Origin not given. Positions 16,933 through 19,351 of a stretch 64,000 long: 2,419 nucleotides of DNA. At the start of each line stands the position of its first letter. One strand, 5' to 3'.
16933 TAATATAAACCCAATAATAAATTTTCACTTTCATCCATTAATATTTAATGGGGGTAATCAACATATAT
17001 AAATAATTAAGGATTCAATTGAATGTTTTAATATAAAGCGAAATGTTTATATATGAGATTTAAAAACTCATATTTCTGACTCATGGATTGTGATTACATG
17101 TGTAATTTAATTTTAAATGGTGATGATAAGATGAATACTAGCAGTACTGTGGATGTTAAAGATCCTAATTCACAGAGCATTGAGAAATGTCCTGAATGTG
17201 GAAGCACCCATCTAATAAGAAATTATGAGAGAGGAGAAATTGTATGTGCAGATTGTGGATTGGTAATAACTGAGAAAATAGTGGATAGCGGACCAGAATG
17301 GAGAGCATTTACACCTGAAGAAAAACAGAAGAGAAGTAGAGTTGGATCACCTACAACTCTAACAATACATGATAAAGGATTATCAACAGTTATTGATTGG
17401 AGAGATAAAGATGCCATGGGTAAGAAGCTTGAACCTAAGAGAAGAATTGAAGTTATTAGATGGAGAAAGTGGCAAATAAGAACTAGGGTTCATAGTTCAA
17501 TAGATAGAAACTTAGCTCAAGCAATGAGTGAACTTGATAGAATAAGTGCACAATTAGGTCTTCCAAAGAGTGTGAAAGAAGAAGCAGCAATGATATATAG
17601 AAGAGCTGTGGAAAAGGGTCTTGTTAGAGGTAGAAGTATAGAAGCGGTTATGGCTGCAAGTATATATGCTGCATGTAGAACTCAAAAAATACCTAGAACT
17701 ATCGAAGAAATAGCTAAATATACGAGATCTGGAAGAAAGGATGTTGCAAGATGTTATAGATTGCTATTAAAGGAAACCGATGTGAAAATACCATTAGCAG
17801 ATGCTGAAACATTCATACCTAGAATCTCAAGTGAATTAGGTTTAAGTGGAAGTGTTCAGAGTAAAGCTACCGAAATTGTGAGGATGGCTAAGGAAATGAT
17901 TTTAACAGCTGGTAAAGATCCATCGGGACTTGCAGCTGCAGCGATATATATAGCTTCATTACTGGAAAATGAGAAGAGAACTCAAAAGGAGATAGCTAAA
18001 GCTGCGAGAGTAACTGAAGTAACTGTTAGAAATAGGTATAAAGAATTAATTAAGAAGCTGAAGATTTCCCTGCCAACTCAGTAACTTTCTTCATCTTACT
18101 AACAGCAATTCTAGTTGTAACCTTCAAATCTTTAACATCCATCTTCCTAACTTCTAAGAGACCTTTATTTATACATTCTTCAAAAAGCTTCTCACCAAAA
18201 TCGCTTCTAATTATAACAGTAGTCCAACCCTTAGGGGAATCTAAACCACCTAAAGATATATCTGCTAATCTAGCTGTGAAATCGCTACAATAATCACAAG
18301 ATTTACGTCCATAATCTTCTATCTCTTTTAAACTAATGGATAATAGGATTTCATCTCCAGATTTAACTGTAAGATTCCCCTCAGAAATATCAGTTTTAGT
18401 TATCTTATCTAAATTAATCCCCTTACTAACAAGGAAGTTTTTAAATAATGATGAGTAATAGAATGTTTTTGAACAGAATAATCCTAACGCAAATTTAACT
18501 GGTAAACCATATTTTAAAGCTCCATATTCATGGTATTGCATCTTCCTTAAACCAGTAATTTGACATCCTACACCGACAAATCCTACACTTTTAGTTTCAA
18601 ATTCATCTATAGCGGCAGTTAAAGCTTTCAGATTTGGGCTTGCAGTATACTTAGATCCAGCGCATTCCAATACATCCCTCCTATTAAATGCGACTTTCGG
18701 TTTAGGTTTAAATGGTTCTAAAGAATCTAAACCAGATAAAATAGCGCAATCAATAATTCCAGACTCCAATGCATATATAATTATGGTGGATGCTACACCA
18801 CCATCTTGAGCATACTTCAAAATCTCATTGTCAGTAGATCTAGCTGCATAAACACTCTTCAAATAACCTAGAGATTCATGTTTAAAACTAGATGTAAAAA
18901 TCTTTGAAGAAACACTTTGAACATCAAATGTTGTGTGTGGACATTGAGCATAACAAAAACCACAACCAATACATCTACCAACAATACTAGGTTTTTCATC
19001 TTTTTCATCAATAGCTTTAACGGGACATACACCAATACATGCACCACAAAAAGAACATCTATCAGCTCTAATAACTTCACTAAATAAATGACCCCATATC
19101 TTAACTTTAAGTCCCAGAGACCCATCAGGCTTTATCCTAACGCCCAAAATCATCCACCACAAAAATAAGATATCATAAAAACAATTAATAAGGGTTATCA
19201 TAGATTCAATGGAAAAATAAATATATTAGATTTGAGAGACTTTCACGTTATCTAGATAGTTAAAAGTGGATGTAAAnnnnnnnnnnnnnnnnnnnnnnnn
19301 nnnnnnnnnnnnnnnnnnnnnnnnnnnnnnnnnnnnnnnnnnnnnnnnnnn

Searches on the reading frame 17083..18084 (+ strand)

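Call 3: search_protein_families(library=pfam, proteins=[window:17083-18084:+], max_evalue=1)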
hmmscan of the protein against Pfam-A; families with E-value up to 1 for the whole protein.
window:17083-18084:+ (333 aa): 26 families (the best 25 are shown)
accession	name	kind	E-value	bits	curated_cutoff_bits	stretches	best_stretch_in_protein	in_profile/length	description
PF00382.24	TFIIB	-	4.8e-48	161.6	23.6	2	236-325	3-92/92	Transcription factor TFIIB repeat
PF08271.17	Zn_Ribbon_TF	-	4.3e-20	71.4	29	1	35-76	2-43/43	TFIIB zinc-binding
PF04545.22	Sigma70_r4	-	0.00017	21.4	24.1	1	296-327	18-49/50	Sigma-70, region 4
PF21886.1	BRF2-like_C_cyclin_rpt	-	0.00046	20.7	27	1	258-326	33-102/138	BRF2-like, C-terminal cyclin repeat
PF02984.24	Cyclin_C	-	0.0017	18.8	22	1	279-326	43-90/119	Cyclin, C-terminal domain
PF21344.3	Zn_ribbon_LysW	-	0.0028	17.7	27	1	35-59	2-28/46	Alpha-aminoadipate carrier protein LysW-like, globular domain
PF13542.12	HTH_Tnp_ISL3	-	0.0064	16.4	27.4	1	287-322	17-50/51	Helix-turn-helix domain of transposase family ISL3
PF08792.16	A2L_zn_ribbon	-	0.0067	16.5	22.9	0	31-43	19-31/33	A2L zinc ribbon domain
PF13404.12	HTH_AsnC-type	-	0.0093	16.2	27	1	293-322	12-41/42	AsnC-type helix-turn-helix domain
PF06677.18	Auto_anti-p27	-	0.011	16.2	24.1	1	34-59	16-40/40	Sjogren's syndrome/scleroderma autoantigen 1 (Autoantigen p27)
PF01857.25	RB_B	-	0.011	16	26.9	1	144-226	10-94/144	Retinoblastoma-associated protein B domain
PF24458.1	DUF7573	-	0.015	15.7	30.2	1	34-58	12-36/39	Domain of unknown function (DUF7573)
PF00320.33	GATA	-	0.017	15.1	26.8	1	36-61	1-29/36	GATA zinc finger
PF14354.12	Lar_restr_allev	-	0.018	15.7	28.6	1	33-63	3-34/58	Restriction alleviation protein Lar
PF12760.12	Zn_ribbon_IS1595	-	0.023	15.1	25.4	1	35-59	20-44/46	Transposase zinc-ribbon domain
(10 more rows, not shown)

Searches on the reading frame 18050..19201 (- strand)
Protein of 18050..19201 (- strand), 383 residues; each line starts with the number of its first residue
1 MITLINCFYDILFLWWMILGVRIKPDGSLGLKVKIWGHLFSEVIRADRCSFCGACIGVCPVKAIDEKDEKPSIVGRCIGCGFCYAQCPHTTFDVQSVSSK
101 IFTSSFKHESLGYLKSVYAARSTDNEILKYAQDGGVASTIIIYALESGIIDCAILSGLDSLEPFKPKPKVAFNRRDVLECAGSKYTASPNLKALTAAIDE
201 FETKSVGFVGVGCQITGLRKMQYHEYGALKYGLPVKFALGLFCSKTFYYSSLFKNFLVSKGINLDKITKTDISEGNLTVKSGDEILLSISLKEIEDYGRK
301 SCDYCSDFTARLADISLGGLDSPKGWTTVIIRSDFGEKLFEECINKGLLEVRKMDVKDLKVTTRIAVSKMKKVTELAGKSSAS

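Call 3: search_protein_families(library=pfam, proteins=[window:18050-19201:-], max_evalue=1)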
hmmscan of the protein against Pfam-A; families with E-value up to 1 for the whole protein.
window:18050-19201:- (383 aa): 17 families
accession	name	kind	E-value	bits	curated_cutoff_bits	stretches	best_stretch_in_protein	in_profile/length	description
PF04432.18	FrhB_FdhB_C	-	6.2e-42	143.5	23.3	1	204-355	2-148/150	Coenzyme F420 hydrogenase/dehydrogenase, beta subunit C terminus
PF04422.18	FrhB_FdhB_N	-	3.3e-25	88.5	22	1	117-194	1-77/78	Coenzyme F420 hydrogenase/dehydrogenase, beta subunit N-term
PF12838.12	Fer4_7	-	4.6e-09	37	27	2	43-63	32-52/52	4Fe-4S dicluster domain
PF00037.32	Fer4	-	1.9e-08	34.2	21.1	2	43-64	2-23/24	4Fe-4S binding domain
PF13183.11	Fer4_8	-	1.3e-07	32.5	27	2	75-94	3-17/68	4Fe-4S dicluster domain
PF13237.11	Fer4_10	-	1.3e-07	31.8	25.5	1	43-88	3-53/53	4Fe-4S dicluster domain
PF25160.1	LdpA_Fe-S-bd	-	1.9e-07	31.2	27.6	2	55-96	9-47/49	LdpA Fe-S cluster-binding domain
PF13187.11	Fer4_9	-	7.7e-07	29.5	27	1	48-90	1-50/52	4Fe-4S dicluster domain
PF14697.11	Fer4_21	-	5.8e-06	26.8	35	3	43-89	2-53/59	4Fe-4S dicluster domain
PF13484.11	Fer4_16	-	9.4e-05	23.6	30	2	48-67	1-20/66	4Fe-4S double cluster binding domain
PF12837.12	Fer4_6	-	9.5e-05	22.6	25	2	76-89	8-21/24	4Fe-4S binding domain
PF12800.12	Fer4_4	-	0.00011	22.7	24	2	76-88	3-15/17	4Fe-4S binding domain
PF12797.12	Fer4_2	-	0.00014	22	24.5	2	75-88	8-21/22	4Fe-4S binding domain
PF12798.12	Fer4_3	-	0.0041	18.3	27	1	49-63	1-15/15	4Fe-4S binding domain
PF06898.16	YqfD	-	0.066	12.5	25.2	1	324-380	4-60/379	Putative stage IV sporulation protein YqfD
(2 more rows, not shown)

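Call 23: search_protein_families(library=ncbifam, proteins=[window:18050-19201:-], max_evalue=0.001)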
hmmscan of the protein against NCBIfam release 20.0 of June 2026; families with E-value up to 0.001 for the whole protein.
window:18050-19201:- (383 aa): 51 families (the best 25 are shown)
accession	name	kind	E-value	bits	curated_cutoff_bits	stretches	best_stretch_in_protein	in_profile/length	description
NF006807.0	PRK09325.1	subfamily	2e-77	260.1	269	1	110-374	3-268/283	coenzyme F420-reducing hydrogenase subunit beta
TIGR03289.1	frhB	equivalog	1.4e-68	230.9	331.5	1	111-373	1-264/275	coenzyme F420 hydrogenase subunit beta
NF040616.1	F420_dehyd_FpoF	exception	3.4e-39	134.8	475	1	41-354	5-302/337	F420H2 dehydrogenase subunit FpoF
NF006808.0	PRK09326.1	equivalog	1.2e-38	132.8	444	1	41-345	6-296/341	F420H2 dehydrogenase subunit F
TIGR03294.1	FrhG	equivalog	1e-10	41.8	245.5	1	39-94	166-222/228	coenzyme F420 hydrogenase subunit gamma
NF038196.1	ferrodoxin_EFR1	subfamily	5e-10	39.8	75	1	46-96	183-233/242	EFR1 family ferrodoxin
NF040864.1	HgcB_ferredoxin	equivalog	1.9e-09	37.3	99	2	44-96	11-65/93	mercury methylation ferredoxin HgcB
TIGR02700.1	flavo_MJ0208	hypoth_equivalog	2.5e-09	36.8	251.35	1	44-91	145-193/234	dihydromethanopterin reductase (acceptor)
NF058577.1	FdxA_fam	equivalog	9.4e-09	35.3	65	1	46-89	6-50/52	4Fe-4S ferredoxin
TIGR01944.1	rnfB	subfamily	8.7e-08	31.9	68.7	1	43-105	109-173/190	RnfABCDGE type electron transport complex subunit B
NF010366.0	PRK13795.1-1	equivalog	9.9e-08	30.6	745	1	35-90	596-651/667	hypothetical protein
TIGR02179.1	PorD_KorD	subfamily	1.4e-07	31.5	60.05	1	32-93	11-73/78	2-oxoacid:acceptor oxidoreductase, delta subunit, pyruvate/2-ketoisovalerate family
NF010368.0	PRK13795.1-3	equivalog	2.6e-07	29.3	588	1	42-92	582-632/635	hypothetical protein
NF003475.0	PRK05113.1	equivalog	4e-07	30.1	203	1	43-109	109-177/190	electron transport complex subunit RsxB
NF040684.1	PorD_Arch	equivalog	4e-07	30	120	1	23-92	9-79/85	pyruvate synthase subunit PorD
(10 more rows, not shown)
